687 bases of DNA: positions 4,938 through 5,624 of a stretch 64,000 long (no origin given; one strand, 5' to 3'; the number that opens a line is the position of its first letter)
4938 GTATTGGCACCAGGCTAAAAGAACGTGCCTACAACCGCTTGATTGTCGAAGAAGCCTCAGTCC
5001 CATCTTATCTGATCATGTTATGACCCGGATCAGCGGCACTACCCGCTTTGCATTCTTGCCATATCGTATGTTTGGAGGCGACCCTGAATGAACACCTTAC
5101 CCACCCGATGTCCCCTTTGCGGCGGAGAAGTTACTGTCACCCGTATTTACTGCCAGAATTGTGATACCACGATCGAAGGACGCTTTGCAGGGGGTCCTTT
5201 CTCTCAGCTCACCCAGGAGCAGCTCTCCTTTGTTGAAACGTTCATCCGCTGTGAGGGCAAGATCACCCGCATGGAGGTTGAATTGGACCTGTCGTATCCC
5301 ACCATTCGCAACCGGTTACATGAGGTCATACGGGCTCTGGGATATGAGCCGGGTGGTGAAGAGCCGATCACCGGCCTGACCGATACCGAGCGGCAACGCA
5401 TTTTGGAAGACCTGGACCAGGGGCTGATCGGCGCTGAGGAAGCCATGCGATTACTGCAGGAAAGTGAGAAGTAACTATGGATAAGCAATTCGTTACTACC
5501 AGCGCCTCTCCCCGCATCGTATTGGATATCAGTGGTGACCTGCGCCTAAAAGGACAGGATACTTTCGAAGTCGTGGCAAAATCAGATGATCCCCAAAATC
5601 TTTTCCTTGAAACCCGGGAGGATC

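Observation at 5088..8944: Five consecutive genes all carry the same ~25-aa helical motif, at the C-terminus in three and the N-terminus in two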

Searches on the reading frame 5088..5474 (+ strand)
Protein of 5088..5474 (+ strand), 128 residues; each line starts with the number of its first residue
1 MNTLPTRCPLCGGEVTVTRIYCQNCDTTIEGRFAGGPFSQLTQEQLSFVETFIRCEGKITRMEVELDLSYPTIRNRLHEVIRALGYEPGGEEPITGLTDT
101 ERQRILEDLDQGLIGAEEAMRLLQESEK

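Call 3: search_protein_families(library=pfam, proteins=[window:5088-5474:+], max_evalue=0.1)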
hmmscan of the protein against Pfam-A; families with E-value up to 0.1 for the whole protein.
window:5088-5474:+ (128 aa): 7 families
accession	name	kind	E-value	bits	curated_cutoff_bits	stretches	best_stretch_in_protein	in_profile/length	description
PF09862.15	DUF2089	-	5.6e-21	74.4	33.4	1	41-87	1-47/47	Domain of unknown function (DUF2089)-HTH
PF22747.2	Zn_ribbon_DUF2089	-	2.2e-13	50.5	27.6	1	8-38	1-31/32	DUF2089 zinc ribbon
PF22746.1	SHOCT-like_DUF2089-C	-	7.9e-05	22.6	27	1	101-127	2-28/32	SHOCT-like domain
PF18912.6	DZR_2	-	0.00051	20.3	27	1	4-29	6-31/56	Double zinc ribbon domain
PF13556.12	HTH_30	-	0.0035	17.5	27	1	48-88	4-44/59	PucR C-terminal helix-turn-helix domain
PF12773.13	DZR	-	0.019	15.5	27.3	1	6-25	25-44/45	Double zinc ribbon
PF21349.2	RUBY_RBDX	-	0.066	13.1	26.5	0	3-12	14-23/30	Rubrerythrin, rubredoxin-like domain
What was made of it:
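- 5088..5474 (+): P1: DUF2089-family regulator. Zinc ribbon (C8, C11, C22, C25) + sigma4/GerE-like HTH + flexible linker + C-terminal SHOCT-like hairpin (nt 5388-5462). PF22747 50.5 bits, PF09862 74.4 bits, PF22746 22.6 bits (call 3).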

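Call 4: search_protein_families(library=ncbifam, proteins=[window:5088-5474:+], max_evalue=0.1)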
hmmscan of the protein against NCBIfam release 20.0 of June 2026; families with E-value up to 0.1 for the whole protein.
window:5088-5474:+ (128 aa): 3 families
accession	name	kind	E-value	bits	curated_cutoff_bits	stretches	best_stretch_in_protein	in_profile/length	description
NF033550.5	transpos_ISL3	equivalog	0.0056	15.8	180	1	14-89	44-120/370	ISL3 family transposase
NF038025.1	dapto_LiaX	exception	0.038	12.7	350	1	100-125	2-27/512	daptomycin-sensing surface protein LiaX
NF058604.1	RtpA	equivalog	0.098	12.8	65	1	2-27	6-31/50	anti-TRAP protein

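Call 18: search_solved_structures(query=window:5088-5474:+, max_evalue=1, show_alignments=2)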
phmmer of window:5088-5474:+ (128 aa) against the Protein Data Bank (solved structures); distinct sequences matched with E-value up to 1: 3.
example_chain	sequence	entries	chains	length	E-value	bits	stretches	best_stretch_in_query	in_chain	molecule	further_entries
3jbh_A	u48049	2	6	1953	0.53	13.5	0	11-89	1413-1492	MYOSIN 2 HEAVY CHAIN STRIATED MUSCLE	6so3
3ner_A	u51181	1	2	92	0.76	13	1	67-111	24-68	Cytochrome b5 type B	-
1awp_A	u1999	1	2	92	0.8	12.9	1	67-111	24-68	CYTOCHROME B5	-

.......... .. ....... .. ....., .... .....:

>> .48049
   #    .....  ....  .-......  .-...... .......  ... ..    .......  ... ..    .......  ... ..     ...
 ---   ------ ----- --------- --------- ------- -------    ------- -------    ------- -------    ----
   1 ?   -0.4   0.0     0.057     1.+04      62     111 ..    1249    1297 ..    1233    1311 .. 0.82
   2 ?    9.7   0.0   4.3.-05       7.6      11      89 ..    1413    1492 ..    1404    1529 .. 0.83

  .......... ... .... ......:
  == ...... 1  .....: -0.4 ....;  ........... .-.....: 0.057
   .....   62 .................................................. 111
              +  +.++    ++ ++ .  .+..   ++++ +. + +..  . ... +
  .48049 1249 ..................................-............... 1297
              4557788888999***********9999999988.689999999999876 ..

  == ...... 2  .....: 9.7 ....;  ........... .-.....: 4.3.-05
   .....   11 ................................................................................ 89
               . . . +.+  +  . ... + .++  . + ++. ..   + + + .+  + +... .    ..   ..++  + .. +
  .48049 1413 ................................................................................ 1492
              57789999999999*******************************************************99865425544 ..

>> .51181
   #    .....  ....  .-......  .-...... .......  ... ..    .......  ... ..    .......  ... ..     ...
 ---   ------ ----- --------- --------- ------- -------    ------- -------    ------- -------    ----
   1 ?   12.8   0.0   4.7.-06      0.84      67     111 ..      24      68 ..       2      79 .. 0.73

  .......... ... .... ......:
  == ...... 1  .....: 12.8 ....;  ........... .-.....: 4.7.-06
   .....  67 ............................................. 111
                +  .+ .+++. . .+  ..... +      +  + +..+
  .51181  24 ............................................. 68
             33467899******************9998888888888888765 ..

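Call 61: find_homologous_proteins(query=A2, max_evalue=0.001)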
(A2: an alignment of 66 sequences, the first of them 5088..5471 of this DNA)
Query A2 (66 sequences) (128 aa, profile of the alignment): 7232 proteins with E <= 0.001 among 8000 candidates; the best 120 are listed.
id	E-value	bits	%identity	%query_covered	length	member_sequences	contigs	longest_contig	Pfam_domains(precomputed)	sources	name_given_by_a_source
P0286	1.8e-61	223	92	100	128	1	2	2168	PF22747.3,PF22746.2,PF09862.16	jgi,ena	-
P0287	2.5e-61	223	93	100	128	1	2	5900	PF22747.3,PF22746.2,PF09862.16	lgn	-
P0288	4.5e-61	222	94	100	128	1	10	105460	PF22747.3,PF22746.2,PF09862.16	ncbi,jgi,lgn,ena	-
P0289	4.9e-61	222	91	100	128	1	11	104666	PF22747.3,PF22746.2,PF09862.16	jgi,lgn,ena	jgi:hypothetical protein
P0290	5.0e-61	222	91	100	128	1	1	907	PF22747.3,PF09862.16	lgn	-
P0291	6.3e-61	221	94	100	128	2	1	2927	PF22747.3,PF22746.2,PF09862.16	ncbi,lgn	ncbi:MAG: DUF2089 domain-containing protein [Acidobacteriaceae bacterium]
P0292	6.5e-61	221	91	100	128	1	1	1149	PF22747.3,PF22746.2,PF09862.16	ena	-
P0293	7.0e-61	221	83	100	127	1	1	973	PF22747.3,PF22746.2,PF09862.16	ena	-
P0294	7.3e-61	221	90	100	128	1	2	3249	PF22747.3,PF09862.16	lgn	-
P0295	7.5e-61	221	82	99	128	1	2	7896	PF22747.3,PF22746.2,PF09862.16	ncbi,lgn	-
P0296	7.8e-61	221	93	100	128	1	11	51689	PF22747.3,PF22746.2,PF09862.16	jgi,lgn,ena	jgi:hypothetical protein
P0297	7.9e-61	221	80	100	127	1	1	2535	PF22747.3,PF22746.2,PF09862.16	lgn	-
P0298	8.2e-61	221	92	100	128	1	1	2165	PF22747.3,PF22746.2,PF09862.16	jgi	jgi:hypothetical protein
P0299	1.1e-60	221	94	100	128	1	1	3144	PF22747.3,PF22746.2,PF09862.16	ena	-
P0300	1.1e-60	221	83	98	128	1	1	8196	PF22747.3,PF09862.16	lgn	-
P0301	1.2e-60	221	79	99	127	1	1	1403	PF22747.3,PF22746.2,PF09862.16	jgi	-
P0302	1.5e-60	220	79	99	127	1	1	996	PF22747.3,PF09862.16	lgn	-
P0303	1.6e-60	220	80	100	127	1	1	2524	PF22747.3,PF22746.2,PF09862.16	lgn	-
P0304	1.7e-60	220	91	100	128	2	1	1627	PF22747.3,PF22746.2,PF09862.16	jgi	jgi:hypothetical protein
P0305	1.8e-60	220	94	100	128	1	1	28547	PF22747.3,PF22746.2,PF09862.16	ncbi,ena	-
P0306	1.8e-60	220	81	100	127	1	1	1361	PF22747.3,PF22746.2,PF09862.16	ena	-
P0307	1.9e-60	220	94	100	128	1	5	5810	PF22747.3,PF22746.2,PF09862.16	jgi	jgi:hypothetical protein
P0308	2.0e-60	220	94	100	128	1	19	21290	PF22747.3,PF22746.2,PF09862.16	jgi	jgi:hypothetical protein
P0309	2.2e-60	220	78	98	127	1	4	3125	PF22747.3,PF22746.2,PF09862.16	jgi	jgi:hypothetical protein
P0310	2.6e-60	220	93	100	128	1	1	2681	PF22747.3,PF22746.2,PF09862.16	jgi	jgi:hypothetical protein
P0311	2.9e-60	219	82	98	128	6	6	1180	PF22747.3,PF09862.16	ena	-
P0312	4.1e-60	219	92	100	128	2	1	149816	PF22747.3,PF22746.2,PF09862.16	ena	-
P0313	4.2e-60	219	77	100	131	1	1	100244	PF22747.3,PF09862.16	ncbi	ncbi:MAG: DUF2089 domain-containing protein [Chloroflexota bacterium]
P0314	4.4e-60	219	83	98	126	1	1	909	PF22747.3,PF09862.16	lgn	-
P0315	4.6e-60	219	75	99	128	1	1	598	PF22747.3,PF22746.2,PF09862.16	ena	-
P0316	4.6e-60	219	73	100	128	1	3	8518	PF22747.3,PF09862.16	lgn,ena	-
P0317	5.3e-60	219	91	100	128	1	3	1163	PF22747.3,PF22746.2,PF09862.16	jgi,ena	jgi:hypothetical protein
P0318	5.4e-60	218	83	98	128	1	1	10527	PF22747.3,PF09862.16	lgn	-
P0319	6.0e-60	218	77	100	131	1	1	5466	PF22747.3,PF09862.16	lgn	-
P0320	6.1e-60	218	72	100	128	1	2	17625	PF22747.3,PF09862.16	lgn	-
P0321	6.2e-60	218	74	100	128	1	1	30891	PF22747.3,PF22746.2,PF09862.16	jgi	-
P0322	6.5e-60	218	80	100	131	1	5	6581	PF22747.3,PF22746.2,PF09862.16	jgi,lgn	jgi:hypothetical protein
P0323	6.6e-60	218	95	100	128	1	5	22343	PF22747.3,PF22746.2,PF09862.16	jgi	jgi:hypothetical protein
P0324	6.9e-60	218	80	98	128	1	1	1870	PF22747.3,PF09862.16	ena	-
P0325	7.0e-60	218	88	100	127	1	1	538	PF22747.3,PF22746.2,PF09862.16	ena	-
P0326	7.0e-60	218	73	100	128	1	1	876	PF22747.3,PF22746.2,PF09862.16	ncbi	-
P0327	8.4e-60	218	73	100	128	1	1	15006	PF22747.3,PF09862.16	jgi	jgi:hypothetical protein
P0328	8.4e-60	218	79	98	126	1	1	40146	PF22747.3,PF09862.16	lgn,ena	-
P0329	8.7e-60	218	77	98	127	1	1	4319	PF22747.3,PF22746.2,PF09862.16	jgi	-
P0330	8.8e-60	218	77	100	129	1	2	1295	PF22747.3,PF22746.2,PF09862.16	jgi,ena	-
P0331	9.2e-60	218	95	100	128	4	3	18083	PF22747.3,PF22746.2,PF09862.16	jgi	jgi:hypothetical protein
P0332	9.8e-60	218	71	100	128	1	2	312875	PF22747.3,PF09862.16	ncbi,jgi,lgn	-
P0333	1.1e-59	218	86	98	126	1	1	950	PF22747.3,PF09862.16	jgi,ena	jgi:hypothetical protein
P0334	1.1e-59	217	79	99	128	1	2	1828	PF22747.3,PF09862.16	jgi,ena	-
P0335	1.1e-59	217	91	100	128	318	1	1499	PF22747.3,PF09862.16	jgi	-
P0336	1.1e-59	217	89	100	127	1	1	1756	PF22747.3,PF22746.2,PF09862.16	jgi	-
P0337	1.2e-59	217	70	99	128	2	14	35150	PF22747.3,PF22746.2,PF09862.16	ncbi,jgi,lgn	jgi:hypothetical protein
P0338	1.2e-59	217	76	99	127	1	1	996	PF22747.3,PF09862.16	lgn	-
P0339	1.2e-59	217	79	98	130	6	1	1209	PF22747.3,PF22746.2,PF09862.16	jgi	jgi:hypothetical protein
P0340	1.2e-59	217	85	100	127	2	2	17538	PF22747.3,PF22746.2,PF09862.16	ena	-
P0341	1.2e-59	217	78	98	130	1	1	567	PF22747.3,PF09862.16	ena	-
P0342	1.3e-59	217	90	100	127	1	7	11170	PF22747.3,PF22746.2,PF09862.16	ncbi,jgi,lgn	-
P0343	1.4e-59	217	75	99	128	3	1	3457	PF22747.3,PF22746.2,PF09862.16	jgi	jgi:hypothetical protein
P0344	1.4e-59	217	74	99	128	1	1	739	PF22747.3,PF09862.16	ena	-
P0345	1.4e-59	217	71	100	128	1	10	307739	PF22747.3,PF09862.16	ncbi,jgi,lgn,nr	ncbi:MAG: DUF2089 domain-containing protein [Anaerolineales bacterium]|jgi:hypothetical protein|nr:D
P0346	1.4e-59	217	77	100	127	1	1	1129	PF22747.3,PF09862.16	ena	-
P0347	1.5e-59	217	89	100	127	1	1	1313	PF22747.3,PF22746.2,PF09862.16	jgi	jgi:hypothetical protein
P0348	1.6e-59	217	79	100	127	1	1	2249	PF22747.3,PF22746.2,PF09862.16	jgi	jgi:hypothetical protein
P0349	1.6e-59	217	64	99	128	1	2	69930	PF22747.3,PF09862.16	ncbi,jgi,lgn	jgi:hypothetical protein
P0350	1.7e-59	217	76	100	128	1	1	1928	PF22747.3,PF22746.2,PF09862.16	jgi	-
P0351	1.7e-59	217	77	100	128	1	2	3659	PF22747.3,PF22746.2,PF09862.16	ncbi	-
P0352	1.7e-59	217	72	99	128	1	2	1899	PF22747.3,PF22746.2,PF09862.16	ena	-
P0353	1.8e-59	217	77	100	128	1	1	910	PF22747.3,PF22746.2,PF09862.16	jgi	-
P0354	1.8e-59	217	77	100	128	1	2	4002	PF22747.3,PF22746.2,PF09862.16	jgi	jgi:hypothetical protein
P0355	1.8e-59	217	77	100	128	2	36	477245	PF22747.3,PF22746.2,PF09862.16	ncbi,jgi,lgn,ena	-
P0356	1.8e-59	217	65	99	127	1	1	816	PF22747.3,PF09862.16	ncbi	-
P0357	1.9e-59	217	72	100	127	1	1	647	PF22747.3,PF09862.16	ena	-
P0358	1.9e-59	217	88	100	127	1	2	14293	PF22747.3,PF22746.2,PF09862.16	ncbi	-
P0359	1.9e-59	217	73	98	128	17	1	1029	PF22747.3,PF09862.16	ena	-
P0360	2.0e-59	217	75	100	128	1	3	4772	PF22747.3,PF22746.2,PF09862.16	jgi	jgi:hypothetical protein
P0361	2.0e-59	217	88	100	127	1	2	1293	PF22747.3,PF22746.2,PF09862.16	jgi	-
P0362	2.0e-59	217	79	98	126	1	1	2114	PF22747.3,PF22746.2,PF09862.16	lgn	-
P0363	2.0e-59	217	77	98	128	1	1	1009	PF22747.3,PF22746.2,PF09862.16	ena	-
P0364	2.0e-59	217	76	100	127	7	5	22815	PF22747.3,PF22746.2,PF09862.16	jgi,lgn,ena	jgi:hypothetical protein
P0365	2.1e-59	217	81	100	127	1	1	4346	PF22747.3,PF22746.2,PF09862.16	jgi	jgi:hypothetical protein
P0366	2.3e-59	216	79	100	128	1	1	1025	PF22747.3,PF22746.2,PF09862.16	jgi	jgi:hypothetical protein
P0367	2.4e-59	216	73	99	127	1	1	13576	PF22747.3,PF22746.2,PF09862.16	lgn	-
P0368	2.7e-59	216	88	100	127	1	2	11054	PF22747.3,PF22746.2,PF09862.16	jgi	jgi:hypothetical protein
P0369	2.7e-59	216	77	99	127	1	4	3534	PF22747.3,PF22746.2,PF09862.16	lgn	-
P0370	2.7e-59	216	84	100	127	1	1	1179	PF22747.3,PF22746.2,PF09862.16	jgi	-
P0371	2.9e-59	216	76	100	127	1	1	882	PF22747.3,PF22746.2,PF09862.16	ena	-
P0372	2.9e-59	216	77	100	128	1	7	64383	PF22747.3,PF22746.2,PF09862.16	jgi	jgi:hypothetical protein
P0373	3.0e-59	216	78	100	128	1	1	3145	PF22747.3,PF22746.2,PF09862.16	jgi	jgi:hypothetical protein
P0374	3.1e-59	216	78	98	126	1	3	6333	PF22747.3,PF22746.2,PF09862.16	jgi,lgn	jgi:hypothetical protein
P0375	3.1e-59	216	76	99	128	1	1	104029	PF22747.3,PF09862.16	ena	-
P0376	3.1e-59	216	80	99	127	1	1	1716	PF22747.3,PF22746.2,PF09862.16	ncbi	-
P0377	3.2e-59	216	80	98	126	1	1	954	PF22747.3,PF09862.16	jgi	jgi:hypothetical protein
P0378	3.3e-59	216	82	98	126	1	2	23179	PF22747.3,PF09862.16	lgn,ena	-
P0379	3.4e-59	216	79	98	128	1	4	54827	PF22747.3,PF09862.16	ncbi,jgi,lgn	ncbi:MAG: DUF2089 domain-containing protein [Anaerolineales bacterium]|jgi:hypothetical protein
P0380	3.5e-59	216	76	98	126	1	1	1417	PF22747.3,PF09862.16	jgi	jgi:hypothetical protein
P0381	3.7e-59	216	76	99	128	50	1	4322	PF22747.3,PF22746.2,PF09862.16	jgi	jgi:hypothetical protein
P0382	3.7e-59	216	85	100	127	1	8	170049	PF22747.3,PF22746.2,PF09862.16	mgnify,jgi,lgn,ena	mgnify:FL=1|jgi:hypothetical protein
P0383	3.8e-59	216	73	99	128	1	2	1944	PF22747.3,PF22746.2,PF09862.16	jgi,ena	-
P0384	4.0e-59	216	64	100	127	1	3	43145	PF22747.3,PF09862.16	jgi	jgi:hypothetical protein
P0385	4.0e-59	216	80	98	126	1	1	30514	PF22747.3,PF09862.16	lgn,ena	-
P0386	4.0e-59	216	77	100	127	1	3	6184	PF22747.3,PF09862.16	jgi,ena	-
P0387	4.0e-59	216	78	100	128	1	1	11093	PF22747.3,PF09862.16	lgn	-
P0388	4.0e-59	216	64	99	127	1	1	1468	PF22747.3,PF09862.16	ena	-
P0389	4.1e-59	216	80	98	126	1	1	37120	PF22747.3,PF09862.16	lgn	-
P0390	4.1e-59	216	78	100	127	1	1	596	PF22747.3,PF22746.2,PF09862.16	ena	-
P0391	4.3e-59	216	77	98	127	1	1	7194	PF22747.3,PF22746.2,PF09862.16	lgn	-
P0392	4.4e-59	216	86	100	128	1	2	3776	PF22747.3,PF22746.2,PF09862.16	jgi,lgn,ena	-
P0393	4.4e-59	216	71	99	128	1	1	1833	PF22747.3,PF22746.2,PF09862.16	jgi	-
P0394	4.5e-59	216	98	100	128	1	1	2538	PF22747.3,PF09862.16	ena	-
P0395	4.5e-59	216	76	100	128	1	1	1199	PF22747.3,PF22746.2,PF09862.16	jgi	jgi:hypothetical protein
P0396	4.5e-59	215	86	100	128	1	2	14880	PF22747.3,PF22746.2,PF09862.16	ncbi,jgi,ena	jgi:hypothetical protein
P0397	4.6e-59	215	89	100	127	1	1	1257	PF22747.3,PF22746.2,PF09862.16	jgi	-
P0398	4.7e-59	215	86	100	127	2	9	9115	PF22747.3,PF22746.2,PF09862.16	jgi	jgi:hypothetical protein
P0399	4.7e-59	215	80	98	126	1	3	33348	PF22747.3,PF22746.2,PF09862.16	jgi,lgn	jgi:hypothetical protein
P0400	4.7e-59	215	71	98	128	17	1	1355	PF22747.3,PF09862.16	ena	-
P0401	4.7e-59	215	72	99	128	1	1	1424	PF22747.3,PF09862.16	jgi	jgi:hypothetical protein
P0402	4.8e-59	215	80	100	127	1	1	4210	PF22747.3,PF22746.2,PF09862.16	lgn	-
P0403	4.9e-59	215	74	99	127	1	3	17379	PF22747.3,PF22746.2,PF09862.16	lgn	-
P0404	5.3e-59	215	67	98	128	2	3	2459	PF22747.3,PF09862.16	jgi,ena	-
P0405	5.3e-59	215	75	100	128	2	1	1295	PF22747.3,PF22746.2,PF09862.16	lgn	-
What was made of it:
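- On Pfam PF22746 SHOCT-like_DUF2089-C (the motif): About two thirds of close P1 homologues carry a precomputed PF22746 hit (call 61).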

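Call 66: predict_structure(alignment_id=A3)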
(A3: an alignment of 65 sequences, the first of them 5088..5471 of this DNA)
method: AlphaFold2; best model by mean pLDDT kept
length: 128 residues; sequences in the alignment: 65
mean_pLDDT: 80.5   pTM: 0.47
mean pLDDT of the five models: 80.5, 77.0, 55.3, 53.2, 52.4
residues with pLDDT >= 90: 43; 70-90: 60; 50-70: 17; < 50: 8
segments of 3 or more residues with pLDDT < 50: 90-94
pLDDT, mean of each block of 10 residues (from residue 1): 65 78 88 70 89 89 93 92 77 58 89 89 68
secondary structure, 60 per line:
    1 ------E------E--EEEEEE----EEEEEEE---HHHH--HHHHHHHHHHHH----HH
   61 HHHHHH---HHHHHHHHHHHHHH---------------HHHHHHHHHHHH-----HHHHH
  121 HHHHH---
elements in order: E17-22 E27-33 H37-40 H43-54 H59-66 H70-83 H99-110 H116-125
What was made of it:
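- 5088..5474 (+): AF2 pLDDT 80.5 (call 66).
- On Pfam PF22746 SHOCT-like_DUF2089-C (the motif): In P1 the helices are 99-110 and 116-125, after a low-confidence linker (call 66).
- Its tail is set off by a disordered linker (call 66).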

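Call 70: fold_search(model_id=the predicted structure, library=pdb)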
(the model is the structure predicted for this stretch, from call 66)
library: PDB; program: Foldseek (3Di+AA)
matches with E <= 10: 190; with E <= 0.001: 0
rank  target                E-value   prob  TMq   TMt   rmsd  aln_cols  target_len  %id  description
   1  1xsv_A                3.3e-01  0.72  0.32  0.38   9.8        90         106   20  X-ray crystal structure of conserved hypothetical UPF0122 protein SAV1236 from Staphylococcus aureus subsp. aureus Mu5 (released 2004-10-26)
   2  1zlj_D                5.7e-01  0.95  0.33  0.59   2.4        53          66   23  Crystal Structure of the Mycobacterium tuberculosis Hypoxic Response Regulator DosR C-terminal Domain (released 2006-01-31)
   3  2w7n_A                5.7e-01  0.54  0.29  0.38   8.7        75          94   13  Crystal Structure of KorA Bound to Operator DNA: Insight into Repressor Cooperation in RP4 Gene Regulation (released 2009-02-17)
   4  9f80                  6.4e-01  0.98  0.36  0.20   2.3        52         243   21  Crystal structure of Rv2242 regulator C-terminal fragment (161-414) (released 2024-12-18)
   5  6sdk_B                6.4e-01  0.28  0.24  0.17  13.7       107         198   14  Crystal structure of bacterial ParB dimer bound to CDP (released 2019-10-23)
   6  3p7n_A                6.8e-01  0.63  0.32  0.22   8.7       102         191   16  Crystal structure of light activated transcription factor El222 from Erythrobacter litoralis (released 2011-05-25)
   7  5cm3_B                6.8e-01  0.54  0.31  0.41   8.6        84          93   13  Crystal Structure of KorA, a plasmid-encoded, global transcription regulator (released 2016-04-06)
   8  3hug_K                7.3e-01  0.94  0.34  0.57   2.0        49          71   22  Crystal structure of Mycobacterium tuberculosis anti-sigma factor RslA in complex with -35 promoter binding domain of  (released 2010-03-02)
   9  3onq_D                7.7e-01  0.97  0.31  0.17   1.9        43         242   23  Crystal Structure of Regulator of Polyketide Synthase Expression BAD_0249 from Bifidobacterium adolescentis (released 2010-09-08)
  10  6dv9_F                7.7e-01  0.93  0.34  0.25   2.1        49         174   22  Crystal structure of Mycobacterium tuberculosis transcription initiation complex(ECF sigma factor L) containing 5nt RN (released 2019-02-20)
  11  1fse_D                7.7e-01  0.82  0.33  0.59  14.8        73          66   20  CRYSTAL STRUCTURE OF THE BACILLUS SUBTILIS REGULATORY PROTEIN GERE (released 2001-03-21)
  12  3hug_A                8.2e-01  0.92  0.33  0.51   2.1        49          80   22  Crystal structure of Mycobacterium tuberculosis anti-sigma factor RslA in complex with -35 promoter binding domain of  (released 2010-03-02)
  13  5y2v_A                8.2e-01  0.57  0.32  0.15  17.0        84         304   27  Strcutrue of the full-length CcmR complexed with 2-OG from Synechocystis PCC6803 (released 2017-12-27)
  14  3hug_G                9.3e-01  0.92  0.34  0.55   2.0        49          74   22  Crystal structure of Mycobacterium tuberculosis anti-sigma factor RslA in complex with -35 promoter binding domain of  (released 2010-03-02)
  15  3hug_C                9.3e-01  0.91  0.34  0.53   2.0        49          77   22  Crystal structure of Mycobacterium tuberculosis anti-sigma factor RslA in complex with -35 promoter binding domain of  (released 2010-03-02)
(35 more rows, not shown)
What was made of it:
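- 5088..5474 (+): Best local fold matches are DosR-C, GerE and sigma-L region 4 (call 70).
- On DUF2089 regulator family (PF22747 zinc ribbon + PF09862 HTH): Local fold matches are to LuxR/GerE/sigma-4 DNA-binding domains (probability 0.9-0.98, but E >= 0.33, call 70).
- The HTH superposes locally on DosR-C, GerE and sigma-L region 4 (call 70).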

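Call 73: search_protein_families(library=padloc, proteins=[window:5088-5474:+], max_evalue=0.01)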
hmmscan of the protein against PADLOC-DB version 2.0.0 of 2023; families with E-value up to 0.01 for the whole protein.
window:5088-5474:+ (128 aa): 0 families
